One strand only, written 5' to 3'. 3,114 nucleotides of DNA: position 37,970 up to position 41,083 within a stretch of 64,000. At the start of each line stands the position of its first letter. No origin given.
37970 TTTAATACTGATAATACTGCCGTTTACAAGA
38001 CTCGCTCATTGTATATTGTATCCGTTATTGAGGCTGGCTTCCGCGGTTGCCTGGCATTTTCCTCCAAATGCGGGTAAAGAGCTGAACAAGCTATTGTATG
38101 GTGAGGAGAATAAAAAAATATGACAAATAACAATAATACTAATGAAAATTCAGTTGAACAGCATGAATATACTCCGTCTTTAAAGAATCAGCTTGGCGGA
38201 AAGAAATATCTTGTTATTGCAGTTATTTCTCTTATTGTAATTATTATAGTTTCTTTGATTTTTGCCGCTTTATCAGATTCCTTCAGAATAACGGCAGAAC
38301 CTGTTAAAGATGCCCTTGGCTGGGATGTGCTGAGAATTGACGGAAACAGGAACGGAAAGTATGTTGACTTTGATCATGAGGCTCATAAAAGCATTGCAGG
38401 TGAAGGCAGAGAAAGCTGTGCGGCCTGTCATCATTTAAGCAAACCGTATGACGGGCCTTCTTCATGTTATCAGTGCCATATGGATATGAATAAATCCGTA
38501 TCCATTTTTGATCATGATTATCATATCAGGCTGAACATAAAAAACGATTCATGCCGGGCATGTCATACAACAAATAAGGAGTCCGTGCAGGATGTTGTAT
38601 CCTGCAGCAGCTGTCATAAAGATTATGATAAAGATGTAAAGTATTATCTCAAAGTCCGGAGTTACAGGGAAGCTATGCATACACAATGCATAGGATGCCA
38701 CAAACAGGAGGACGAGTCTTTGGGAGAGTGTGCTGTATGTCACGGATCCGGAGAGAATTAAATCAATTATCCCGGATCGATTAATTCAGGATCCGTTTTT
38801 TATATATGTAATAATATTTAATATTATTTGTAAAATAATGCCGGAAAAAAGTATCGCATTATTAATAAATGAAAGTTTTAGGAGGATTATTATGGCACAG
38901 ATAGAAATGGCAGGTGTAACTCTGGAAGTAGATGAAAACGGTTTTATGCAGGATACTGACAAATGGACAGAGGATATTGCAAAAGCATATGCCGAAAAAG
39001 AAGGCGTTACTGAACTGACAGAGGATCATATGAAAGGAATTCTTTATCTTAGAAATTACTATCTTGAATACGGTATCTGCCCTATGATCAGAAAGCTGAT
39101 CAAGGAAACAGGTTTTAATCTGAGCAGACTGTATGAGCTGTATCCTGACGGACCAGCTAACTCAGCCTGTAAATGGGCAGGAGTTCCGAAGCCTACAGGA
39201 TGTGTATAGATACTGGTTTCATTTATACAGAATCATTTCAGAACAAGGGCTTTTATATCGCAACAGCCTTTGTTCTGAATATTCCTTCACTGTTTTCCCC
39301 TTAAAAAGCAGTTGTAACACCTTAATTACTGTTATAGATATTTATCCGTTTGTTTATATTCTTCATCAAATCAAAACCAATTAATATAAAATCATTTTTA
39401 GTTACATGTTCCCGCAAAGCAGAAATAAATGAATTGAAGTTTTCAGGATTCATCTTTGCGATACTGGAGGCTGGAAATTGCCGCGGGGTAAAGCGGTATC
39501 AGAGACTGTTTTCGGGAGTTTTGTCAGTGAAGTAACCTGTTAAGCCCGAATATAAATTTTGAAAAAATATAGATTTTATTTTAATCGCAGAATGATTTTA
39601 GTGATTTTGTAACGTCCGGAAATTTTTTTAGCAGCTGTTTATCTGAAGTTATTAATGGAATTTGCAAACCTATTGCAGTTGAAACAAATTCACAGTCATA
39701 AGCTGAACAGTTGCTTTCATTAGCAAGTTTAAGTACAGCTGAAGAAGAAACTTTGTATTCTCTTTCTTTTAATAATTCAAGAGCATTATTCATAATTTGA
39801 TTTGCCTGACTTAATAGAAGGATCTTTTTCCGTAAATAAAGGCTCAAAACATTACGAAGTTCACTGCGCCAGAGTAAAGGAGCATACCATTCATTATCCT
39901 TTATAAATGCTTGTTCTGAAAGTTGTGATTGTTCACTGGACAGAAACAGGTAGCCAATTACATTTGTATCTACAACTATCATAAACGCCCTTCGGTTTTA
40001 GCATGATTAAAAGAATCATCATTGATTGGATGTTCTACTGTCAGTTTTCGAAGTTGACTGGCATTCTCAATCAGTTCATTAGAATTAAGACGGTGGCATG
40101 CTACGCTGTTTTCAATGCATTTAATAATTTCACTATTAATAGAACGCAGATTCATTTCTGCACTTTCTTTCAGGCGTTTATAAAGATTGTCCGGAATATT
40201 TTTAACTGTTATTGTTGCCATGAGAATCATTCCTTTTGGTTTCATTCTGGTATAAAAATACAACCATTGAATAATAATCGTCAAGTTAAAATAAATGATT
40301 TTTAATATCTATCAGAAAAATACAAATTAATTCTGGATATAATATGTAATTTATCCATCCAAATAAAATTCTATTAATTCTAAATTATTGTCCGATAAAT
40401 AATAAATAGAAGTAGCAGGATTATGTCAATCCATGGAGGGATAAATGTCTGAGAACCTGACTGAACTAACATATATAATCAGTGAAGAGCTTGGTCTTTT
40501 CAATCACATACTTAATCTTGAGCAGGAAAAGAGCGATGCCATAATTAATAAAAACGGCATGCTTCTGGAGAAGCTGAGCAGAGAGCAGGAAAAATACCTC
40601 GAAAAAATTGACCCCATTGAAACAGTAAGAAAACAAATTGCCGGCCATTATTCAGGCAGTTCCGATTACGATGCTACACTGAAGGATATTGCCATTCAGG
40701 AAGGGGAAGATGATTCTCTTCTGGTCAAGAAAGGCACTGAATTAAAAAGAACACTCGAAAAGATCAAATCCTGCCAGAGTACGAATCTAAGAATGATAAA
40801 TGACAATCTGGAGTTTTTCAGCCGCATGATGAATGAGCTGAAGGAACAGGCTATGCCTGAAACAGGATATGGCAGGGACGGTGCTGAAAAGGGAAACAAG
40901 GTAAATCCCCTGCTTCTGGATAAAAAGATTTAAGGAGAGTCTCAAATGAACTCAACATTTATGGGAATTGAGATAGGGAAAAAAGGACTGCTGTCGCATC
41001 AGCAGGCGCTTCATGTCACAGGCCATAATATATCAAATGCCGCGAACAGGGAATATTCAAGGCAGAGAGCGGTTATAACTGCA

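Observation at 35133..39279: DsrC with both redox cysteines sits behind a DsrK/HdrD-like, DsrM-like and membrane-anchored six-haem cytochrome c module, with no dsrAB nearby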

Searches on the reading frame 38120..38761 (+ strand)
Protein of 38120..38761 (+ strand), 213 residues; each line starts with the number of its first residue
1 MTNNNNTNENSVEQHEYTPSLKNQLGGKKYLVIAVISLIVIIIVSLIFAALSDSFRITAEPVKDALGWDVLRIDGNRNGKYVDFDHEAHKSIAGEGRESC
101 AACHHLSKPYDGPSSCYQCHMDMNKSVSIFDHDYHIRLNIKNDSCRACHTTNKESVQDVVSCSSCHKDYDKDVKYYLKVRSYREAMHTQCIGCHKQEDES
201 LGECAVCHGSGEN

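Call 3: search_protein_families(library=pfam, proteins=[window:38120-38761:+], max_evalue=0.01)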
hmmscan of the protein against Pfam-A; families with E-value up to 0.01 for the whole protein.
window:38120-38761:+ (213 aa): 4 families
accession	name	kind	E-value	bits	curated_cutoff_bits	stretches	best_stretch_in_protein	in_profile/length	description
PF02085.21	Cytochrom_CIII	-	1.1e-14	55.1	22.9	2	128-208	21-101/101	Class III cytochrome C family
PF14522.11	Cytochrome_C7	-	2.4e-06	27.7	24.8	3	113-167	13-67/67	Cytochrome c7 and related cytochrome c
PF09699.15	Paired_CXXCH_1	-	5.8e-05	23.1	20.6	1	161-197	8-39/41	Doubled CXXCH motif (Paired_CXXCH_1)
PF14537.11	Cytochrom_c3_2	-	0.00023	22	25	1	143-208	7-78/79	Cytochrome c3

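Call 4: search_protein_families(library=ncbifam, proteins=[window:38120-38761:+], max_evalue=0.01)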
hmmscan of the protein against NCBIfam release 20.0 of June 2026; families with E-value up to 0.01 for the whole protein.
window:38120-38761:+ (213 aa): 5 families
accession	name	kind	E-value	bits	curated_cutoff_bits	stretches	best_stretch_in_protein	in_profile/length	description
NF045713.1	CxxCH_16_HmcA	equivalog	7.3e-11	41.3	400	2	115-209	134-253/541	sulfate respiration complex hexadecaheme cytochrome HmcA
NF045722.1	c3_cytochr_TmcA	equivalog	9.9e-09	35.1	114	1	124-208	40-124/125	acidic tetraheme cytochrome c3 TmcA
NF043011.1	CytC7_Geobact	equivalog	0.00075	19.9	120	0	128-208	17-88/89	cytochrome c7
NF045784.1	9HemeCytC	equivalog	0.0034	16.7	640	0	141-208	74-319/328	nine-heme cytochrome c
TIGR04257.1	nanowire_3heme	domain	0.007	16.5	40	0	126-153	11-34/75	c(7)-type cytochrome triheme domain-containing protein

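Call 21: search_solved_structures(query=window:38120-38761:+, max_evalue=0.01)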
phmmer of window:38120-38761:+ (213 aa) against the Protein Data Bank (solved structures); distinct sequences matched with E-value up to 0.01: 10.
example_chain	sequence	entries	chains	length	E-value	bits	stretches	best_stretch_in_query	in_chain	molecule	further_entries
1z1n_X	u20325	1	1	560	4.7e-09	39.5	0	84-209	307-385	sixteen heme cytochrome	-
2e84_A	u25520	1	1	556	4.1e-07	33.1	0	130-209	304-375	High-molecular-weight cytochrome c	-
1gws_A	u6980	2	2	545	7e-05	25.9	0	141-208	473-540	HIGH-MOLECULAR-WEIGHT CYTOCHROME C | High-molecular-weight cytochrome c precursor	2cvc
1h29_A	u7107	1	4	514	8.5e-05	25.6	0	141-208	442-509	HIGH-MOLECULAR-WEIGHT CYTOCHROME C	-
3ouq_A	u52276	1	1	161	0.00026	24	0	141-210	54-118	Cytochrome c family protein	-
3ov0_A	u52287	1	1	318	0.00054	23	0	141-210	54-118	Cytochrome c family protein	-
3cao_A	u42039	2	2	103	0.0014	21.6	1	124-208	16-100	CYTOCHROME C3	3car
1ofw_A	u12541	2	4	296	0.0041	20.1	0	129-209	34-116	NINE-HEME CYTOCHROME C | NINE HEME CYTOCHROME C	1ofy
1gm4_A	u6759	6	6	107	0.0054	19.7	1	80-163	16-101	CYTOCHROME C3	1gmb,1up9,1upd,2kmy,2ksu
1i77_A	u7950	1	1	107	0.0094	18.9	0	129-199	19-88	CYTOCHROME C3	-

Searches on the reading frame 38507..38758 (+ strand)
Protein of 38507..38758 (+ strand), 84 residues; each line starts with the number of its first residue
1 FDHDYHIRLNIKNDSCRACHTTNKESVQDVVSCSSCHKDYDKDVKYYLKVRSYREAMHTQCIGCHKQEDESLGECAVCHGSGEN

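Call 35: search_solved_structures(query=window:38507-38758:+, max_evalue=1, show_alignments=5)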
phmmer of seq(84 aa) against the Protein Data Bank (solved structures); distinct sequences matched with E-value up to 1: 33.
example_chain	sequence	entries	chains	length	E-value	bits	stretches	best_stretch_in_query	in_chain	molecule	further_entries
1z1n_X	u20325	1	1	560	7.1e-08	36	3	15-79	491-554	sixteen heme cytochrome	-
2e84_A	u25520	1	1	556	7.9e-07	32.7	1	12-80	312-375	High-molecular-weight cytochrome c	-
3ouq_A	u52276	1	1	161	0.0001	25.9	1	12-81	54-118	Cytochrome c family protein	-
1ofw_A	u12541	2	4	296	0.00018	25.2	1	15-81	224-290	NINE-HEME CYTOCHROME C | NINE HEME CYTOCHROME C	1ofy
1h29_A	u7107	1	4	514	0.00039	24.1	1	12-79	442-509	HIGH-MOLECULAR-WEIGHT CYTOCHROME C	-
1gws_A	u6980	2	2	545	0.00043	23.9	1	12-79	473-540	HIGH-MOLECULAR-WEIGHT CYTOCHROME C | High-molecular-weight cytochrome c precursor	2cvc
1i77_A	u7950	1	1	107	0.0063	20.2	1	16-71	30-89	CYTOCHROME C3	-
3bng_A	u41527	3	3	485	0.027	18.2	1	28-74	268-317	Cytochrome c-552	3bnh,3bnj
3h33_A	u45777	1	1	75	0.03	18.1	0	63-82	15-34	Cytochrome c7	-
1duw_A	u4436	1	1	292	0.046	17.5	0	14-79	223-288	NONAHEME CYTOCHROME C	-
3h34_A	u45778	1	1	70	0.071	16.9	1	20-79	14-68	Cytochrome c7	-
3cao_A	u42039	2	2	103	0.071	16.9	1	1-79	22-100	CYTOCHROME C3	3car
19hc_A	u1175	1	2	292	0.073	16.8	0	16-80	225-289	PROTEIN (NINE-HAEM CYTOCHROME C)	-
1fs9_A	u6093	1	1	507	0.096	16.5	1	28-74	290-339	CYTOCHROME C NITRITE REDUCTASE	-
1fs7_A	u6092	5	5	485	0.097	16.4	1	28-74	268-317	CYTOCHROME C NITRITE REDUCTASE | Cytochrome c-552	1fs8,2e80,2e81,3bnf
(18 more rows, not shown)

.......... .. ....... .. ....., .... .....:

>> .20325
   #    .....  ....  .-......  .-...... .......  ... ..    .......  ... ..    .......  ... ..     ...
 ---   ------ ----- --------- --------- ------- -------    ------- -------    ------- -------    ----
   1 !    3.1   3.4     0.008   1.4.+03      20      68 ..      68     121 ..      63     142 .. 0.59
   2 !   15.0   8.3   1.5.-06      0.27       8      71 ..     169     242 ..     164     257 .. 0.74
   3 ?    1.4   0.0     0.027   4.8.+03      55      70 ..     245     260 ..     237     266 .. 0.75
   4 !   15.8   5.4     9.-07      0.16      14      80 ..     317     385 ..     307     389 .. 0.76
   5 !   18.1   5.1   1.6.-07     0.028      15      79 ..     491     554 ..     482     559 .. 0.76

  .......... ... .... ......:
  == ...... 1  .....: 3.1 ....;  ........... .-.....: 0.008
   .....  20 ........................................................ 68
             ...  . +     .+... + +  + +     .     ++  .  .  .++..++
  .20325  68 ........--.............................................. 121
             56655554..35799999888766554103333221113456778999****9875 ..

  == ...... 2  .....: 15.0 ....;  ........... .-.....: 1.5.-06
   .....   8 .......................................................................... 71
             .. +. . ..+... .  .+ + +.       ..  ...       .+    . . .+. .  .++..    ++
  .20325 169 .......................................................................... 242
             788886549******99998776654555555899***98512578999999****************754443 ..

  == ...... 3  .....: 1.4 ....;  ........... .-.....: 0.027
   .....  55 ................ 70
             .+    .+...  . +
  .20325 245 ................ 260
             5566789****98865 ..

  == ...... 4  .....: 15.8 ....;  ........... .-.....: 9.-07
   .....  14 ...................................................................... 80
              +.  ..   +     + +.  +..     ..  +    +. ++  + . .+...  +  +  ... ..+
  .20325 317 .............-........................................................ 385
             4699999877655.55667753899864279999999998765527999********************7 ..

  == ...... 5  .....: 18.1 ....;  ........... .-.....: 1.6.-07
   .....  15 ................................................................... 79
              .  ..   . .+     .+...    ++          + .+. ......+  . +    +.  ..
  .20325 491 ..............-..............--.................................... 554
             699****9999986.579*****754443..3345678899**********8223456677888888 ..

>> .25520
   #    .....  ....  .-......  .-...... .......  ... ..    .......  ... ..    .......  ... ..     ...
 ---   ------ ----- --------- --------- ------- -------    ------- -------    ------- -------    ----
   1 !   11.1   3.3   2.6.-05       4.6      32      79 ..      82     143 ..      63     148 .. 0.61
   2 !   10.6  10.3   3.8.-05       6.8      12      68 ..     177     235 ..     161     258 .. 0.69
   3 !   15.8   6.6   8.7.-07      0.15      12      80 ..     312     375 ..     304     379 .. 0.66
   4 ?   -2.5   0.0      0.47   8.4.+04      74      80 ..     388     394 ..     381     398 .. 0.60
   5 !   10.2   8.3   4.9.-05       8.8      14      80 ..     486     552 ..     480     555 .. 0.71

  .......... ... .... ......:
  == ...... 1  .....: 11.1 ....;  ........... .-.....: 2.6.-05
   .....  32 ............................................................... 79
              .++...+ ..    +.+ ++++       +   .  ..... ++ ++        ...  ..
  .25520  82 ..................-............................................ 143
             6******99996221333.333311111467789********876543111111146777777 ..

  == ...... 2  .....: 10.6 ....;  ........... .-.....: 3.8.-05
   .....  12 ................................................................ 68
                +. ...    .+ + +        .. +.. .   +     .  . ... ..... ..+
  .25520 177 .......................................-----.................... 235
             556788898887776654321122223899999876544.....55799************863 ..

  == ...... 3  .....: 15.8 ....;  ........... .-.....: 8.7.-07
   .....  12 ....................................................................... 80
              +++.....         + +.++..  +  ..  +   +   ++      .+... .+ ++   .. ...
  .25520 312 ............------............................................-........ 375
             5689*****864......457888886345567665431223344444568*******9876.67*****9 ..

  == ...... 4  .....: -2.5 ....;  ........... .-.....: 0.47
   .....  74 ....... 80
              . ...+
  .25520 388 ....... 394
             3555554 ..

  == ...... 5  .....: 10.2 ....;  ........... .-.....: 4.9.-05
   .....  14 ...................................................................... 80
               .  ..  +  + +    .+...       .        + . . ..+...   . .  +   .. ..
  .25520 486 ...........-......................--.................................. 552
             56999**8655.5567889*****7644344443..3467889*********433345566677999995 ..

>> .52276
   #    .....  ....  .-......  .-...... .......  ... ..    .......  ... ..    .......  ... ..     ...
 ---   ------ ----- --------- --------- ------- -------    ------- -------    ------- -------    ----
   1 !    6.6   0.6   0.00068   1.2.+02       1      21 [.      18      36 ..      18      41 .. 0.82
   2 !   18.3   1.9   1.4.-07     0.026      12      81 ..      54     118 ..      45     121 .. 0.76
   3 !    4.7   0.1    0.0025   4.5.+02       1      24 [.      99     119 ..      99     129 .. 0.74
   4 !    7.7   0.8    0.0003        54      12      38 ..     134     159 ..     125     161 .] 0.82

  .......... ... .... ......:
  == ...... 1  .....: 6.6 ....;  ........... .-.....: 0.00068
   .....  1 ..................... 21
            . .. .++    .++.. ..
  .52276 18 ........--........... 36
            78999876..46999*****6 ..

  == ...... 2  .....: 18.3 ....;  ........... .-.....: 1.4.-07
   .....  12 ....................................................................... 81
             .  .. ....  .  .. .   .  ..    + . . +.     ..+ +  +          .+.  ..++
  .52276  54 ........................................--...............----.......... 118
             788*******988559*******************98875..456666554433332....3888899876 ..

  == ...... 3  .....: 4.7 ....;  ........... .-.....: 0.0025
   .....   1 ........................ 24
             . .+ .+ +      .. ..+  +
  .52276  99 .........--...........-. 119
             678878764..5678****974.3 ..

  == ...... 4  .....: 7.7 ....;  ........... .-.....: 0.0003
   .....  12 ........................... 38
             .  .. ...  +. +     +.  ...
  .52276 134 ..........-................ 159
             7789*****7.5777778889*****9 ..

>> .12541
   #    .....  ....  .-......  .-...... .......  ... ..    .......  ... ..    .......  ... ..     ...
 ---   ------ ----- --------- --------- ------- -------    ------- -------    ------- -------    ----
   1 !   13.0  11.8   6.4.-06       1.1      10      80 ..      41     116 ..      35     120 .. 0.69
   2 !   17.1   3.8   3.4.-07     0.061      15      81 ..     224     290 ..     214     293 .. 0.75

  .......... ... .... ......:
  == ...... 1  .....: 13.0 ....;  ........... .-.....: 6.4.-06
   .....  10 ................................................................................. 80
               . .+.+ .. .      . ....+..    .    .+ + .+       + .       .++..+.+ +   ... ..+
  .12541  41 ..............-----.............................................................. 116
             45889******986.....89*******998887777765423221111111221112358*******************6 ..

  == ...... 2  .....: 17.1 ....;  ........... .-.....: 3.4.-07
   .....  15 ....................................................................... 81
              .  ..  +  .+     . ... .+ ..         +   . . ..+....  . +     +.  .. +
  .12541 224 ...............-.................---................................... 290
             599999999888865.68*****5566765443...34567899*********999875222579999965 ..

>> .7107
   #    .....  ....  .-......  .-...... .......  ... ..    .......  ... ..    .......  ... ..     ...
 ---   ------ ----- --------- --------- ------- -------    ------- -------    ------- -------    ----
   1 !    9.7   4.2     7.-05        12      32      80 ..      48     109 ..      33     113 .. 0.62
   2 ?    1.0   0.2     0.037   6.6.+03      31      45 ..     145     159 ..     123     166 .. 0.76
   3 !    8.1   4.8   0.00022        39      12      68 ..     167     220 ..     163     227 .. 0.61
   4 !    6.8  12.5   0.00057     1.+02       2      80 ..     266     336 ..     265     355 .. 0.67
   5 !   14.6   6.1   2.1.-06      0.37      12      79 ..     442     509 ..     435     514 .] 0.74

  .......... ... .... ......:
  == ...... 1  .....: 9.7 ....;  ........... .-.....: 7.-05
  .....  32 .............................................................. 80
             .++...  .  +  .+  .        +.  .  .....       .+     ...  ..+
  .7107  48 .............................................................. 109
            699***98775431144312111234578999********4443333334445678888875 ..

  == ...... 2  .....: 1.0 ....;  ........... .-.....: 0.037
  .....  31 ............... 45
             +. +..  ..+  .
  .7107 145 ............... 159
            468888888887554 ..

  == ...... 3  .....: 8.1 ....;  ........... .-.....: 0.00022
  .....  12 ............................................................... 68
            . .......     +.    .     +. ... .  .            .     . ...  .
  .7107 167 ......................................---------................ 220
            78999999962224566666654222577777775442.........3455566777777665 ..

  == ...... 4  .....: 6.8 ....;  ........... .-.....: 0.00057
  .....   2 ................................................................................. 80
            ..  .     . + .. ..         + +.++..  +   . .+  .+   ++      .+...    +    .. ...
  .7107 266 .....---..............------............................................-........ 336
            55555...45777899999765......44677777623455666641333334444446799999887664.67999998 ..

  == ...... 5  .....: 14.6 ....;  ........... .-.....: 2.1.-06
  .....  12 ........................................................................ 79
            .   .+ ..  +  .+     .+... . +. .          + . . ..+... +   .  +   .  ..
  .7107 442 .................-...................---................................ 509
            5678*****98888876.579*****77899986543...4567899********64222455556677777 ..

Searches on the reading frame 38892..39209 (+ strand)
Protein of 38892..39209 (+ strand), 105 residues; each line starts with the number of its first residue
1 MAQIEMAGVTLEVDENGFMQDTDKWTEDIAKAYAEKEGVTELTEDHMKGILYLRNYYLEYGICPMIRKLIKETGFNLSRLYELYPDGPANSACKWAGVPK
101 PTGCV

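Call 3: search_protein_families(library=pfam, proteins=[window:38892-39209:+], max_evalue=0.01)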
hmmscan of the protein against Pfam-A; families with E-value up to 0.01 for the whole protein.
window:38892-39209:+ (105 aa): 1 family
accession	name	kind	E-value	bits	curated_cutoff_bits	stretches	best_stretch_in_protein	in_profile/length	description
PF04358.19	DsrC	-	8.1e-33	113.5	24.9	1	6-105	2-107/107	DsrC like protein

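Call 4: search_protein_families(library=ncbifam, proteins=[window:38892-39209:+], max_evalue=0.01)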
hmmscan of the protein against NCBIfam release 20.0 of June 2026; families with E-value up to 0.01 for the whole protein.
window:38892-39209:+ (105 aa): 2 families
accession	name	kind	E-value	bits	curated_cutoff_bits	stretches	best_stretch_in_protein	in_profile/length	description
TIGR03342.1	dsrC_tusE_dsvC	subfamily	1.8e-31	108.7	53.5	1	5-105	2-108/108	TusE/DsrC/DsvC family sulfur relay protein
NF008562.0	PRK11508.1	equivalog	2.6e-20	72.6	191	1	7-105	5-109/109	sulfurtransferase TusE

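Call 32: find_encoding_contigs(protein=window:38892-39209:+, flank=10000, max_places=6)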
Protein window:38892-39209:+ (105 aa): no gene with exactly this product is on record in the collection.

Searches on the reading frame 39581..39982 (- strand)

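Call 11: search_protein_families(library=pfam, proteins=[window:39581-39982:-], max_evalue=0.0001)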
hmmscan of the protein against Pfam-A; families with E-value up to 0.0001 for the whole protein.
window:39581-39982:- (133 aa): 1 family
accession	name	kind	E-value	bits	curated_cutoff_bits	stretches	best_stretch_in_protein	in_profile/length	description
PF01850.27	PIN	-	1.4e-10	42.3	23.6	1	2-118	1-115/120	PIN domain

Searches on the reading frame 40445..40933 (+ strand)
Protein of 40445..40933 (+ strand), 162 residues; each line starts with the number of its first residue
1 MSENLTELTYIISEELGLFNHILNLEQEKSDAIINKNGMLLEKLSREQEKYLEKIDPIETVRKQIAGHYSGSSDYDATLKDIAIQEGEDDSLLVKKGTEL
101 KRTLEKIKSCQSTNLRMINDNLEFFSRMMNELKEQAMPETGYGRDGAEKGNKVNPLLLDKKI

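Call 11: search_protein_families(library=pfam, proteins=[window:40445-40933:+], max_evalue=0.0001)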
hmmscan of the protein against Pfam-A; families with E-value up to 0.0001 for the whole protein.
window:40445-40933:+ (162 aa): 1 family
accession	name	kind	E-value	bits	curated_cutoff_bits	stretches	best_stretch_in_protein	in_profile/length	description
PF05130.17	FlgN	-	3.5e-19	70.1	30.5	1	1-149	1-146/147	FlgN protein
